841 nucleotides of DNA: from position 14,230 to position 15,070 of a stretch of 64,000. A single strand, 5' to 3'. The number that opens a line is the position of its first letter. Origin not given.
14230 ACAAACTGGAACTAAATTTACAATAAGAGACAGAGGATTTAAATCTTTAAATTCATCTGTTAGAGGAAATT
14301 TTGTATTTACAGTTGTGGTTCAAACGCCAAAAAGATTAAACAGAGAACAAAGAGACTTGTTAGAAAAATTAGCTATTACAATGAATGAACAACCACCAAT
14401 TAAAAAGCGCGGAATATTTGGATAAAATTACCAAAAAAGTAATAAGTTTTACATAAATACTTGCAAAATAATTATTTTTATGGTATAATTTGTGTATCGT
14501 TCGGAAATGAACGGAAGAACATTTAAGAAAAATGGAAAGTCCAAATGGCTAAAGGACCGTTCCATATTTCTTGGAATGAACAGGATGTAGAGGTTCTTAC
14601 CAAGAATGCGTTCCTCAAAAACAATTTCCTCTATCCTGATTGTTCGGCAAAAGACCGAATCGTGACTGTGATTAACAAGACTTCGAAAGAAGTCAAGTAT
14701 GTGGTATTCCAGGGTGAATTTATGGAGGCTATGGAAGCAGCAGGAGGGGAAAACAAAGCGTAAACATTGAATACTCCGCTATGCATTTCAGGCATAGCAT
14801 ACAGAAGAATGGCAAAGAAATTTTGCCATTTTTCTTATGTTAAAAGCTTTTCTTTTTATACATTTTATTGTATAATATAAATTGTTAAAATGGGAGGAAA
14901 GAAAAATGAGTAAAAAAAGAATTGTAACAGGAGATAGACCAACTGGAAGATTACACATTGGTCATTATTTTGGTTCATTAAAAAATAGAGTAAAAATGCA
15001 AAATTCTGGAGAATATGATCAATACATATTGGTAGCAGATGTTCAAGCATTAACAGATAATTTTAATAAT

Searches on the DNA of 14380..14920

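Call 4: search_rna_families(source=window, start=14380, end=14920, threshold=evalue, max_evalue=10, show_alignments=3)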
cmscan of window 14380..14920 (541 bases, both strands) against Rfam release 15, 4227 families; matches with E-value up to 10: 11.
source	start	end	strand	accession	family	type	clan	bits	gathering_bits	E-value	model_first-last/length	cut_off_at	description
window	14792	14898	+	RF02629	RmaA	Gene; sRNA;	-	24.7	57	0.049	1-113/113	no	Regulator of motility and amylovoran A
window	14799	14860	-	RF01195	snR52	Gene; snRNA; snoRNA; CD-box;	-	19.3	45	6.4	38-92/92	no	Small nucleolar RNA snR52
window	14798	14869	+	RF04348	Plastid-psbM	Cis-reg;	-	18.9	52.7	6.1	1-79/79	no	Plastid-psbM 3UTR RNA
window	14793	14880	-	RF00335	snoZ13_snr52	Gene; snRNA; snoRNA; CD-box;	-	18.4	47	1.4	1-101/101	no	Small nucleolar RNA Z13/snr52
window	14526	14571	+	RF03623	mir-1252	Gene; miRNA;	-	18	70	3.1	1-65/65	no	mir-1252 microRNA precursor family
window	14795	14842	+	RF04161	mir-3688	Gene; miRNA;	-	16.5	84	2.2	1-88/88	no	mir-3688 microRNA precursor family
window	14789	14851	+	RF03806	mir-2007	Gene; miRNA;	-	15.1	100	5.7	1-90/90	no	mir-2007 microRNA precursor family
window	14532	14768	+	RF01845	enod40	Gene;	-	14.9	45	0.36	1-263/263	no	Early nodulin 40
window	14806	14840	+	RF00489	ctRNA_p42d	Gene; antisense;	-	13.5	50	8.7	1-46/46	no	ctRNA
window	14805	14868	-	RF01675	CrcZ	Gene; sRNA;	-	11.5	95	0.78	1-398/398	no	Pseudomonas sRNA CrcZ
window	14590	14630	+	RF01792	eiav_FSE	Cis-reg; frameshift_element;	-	11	40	7.7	1-35/35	no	ribosomal frameshift site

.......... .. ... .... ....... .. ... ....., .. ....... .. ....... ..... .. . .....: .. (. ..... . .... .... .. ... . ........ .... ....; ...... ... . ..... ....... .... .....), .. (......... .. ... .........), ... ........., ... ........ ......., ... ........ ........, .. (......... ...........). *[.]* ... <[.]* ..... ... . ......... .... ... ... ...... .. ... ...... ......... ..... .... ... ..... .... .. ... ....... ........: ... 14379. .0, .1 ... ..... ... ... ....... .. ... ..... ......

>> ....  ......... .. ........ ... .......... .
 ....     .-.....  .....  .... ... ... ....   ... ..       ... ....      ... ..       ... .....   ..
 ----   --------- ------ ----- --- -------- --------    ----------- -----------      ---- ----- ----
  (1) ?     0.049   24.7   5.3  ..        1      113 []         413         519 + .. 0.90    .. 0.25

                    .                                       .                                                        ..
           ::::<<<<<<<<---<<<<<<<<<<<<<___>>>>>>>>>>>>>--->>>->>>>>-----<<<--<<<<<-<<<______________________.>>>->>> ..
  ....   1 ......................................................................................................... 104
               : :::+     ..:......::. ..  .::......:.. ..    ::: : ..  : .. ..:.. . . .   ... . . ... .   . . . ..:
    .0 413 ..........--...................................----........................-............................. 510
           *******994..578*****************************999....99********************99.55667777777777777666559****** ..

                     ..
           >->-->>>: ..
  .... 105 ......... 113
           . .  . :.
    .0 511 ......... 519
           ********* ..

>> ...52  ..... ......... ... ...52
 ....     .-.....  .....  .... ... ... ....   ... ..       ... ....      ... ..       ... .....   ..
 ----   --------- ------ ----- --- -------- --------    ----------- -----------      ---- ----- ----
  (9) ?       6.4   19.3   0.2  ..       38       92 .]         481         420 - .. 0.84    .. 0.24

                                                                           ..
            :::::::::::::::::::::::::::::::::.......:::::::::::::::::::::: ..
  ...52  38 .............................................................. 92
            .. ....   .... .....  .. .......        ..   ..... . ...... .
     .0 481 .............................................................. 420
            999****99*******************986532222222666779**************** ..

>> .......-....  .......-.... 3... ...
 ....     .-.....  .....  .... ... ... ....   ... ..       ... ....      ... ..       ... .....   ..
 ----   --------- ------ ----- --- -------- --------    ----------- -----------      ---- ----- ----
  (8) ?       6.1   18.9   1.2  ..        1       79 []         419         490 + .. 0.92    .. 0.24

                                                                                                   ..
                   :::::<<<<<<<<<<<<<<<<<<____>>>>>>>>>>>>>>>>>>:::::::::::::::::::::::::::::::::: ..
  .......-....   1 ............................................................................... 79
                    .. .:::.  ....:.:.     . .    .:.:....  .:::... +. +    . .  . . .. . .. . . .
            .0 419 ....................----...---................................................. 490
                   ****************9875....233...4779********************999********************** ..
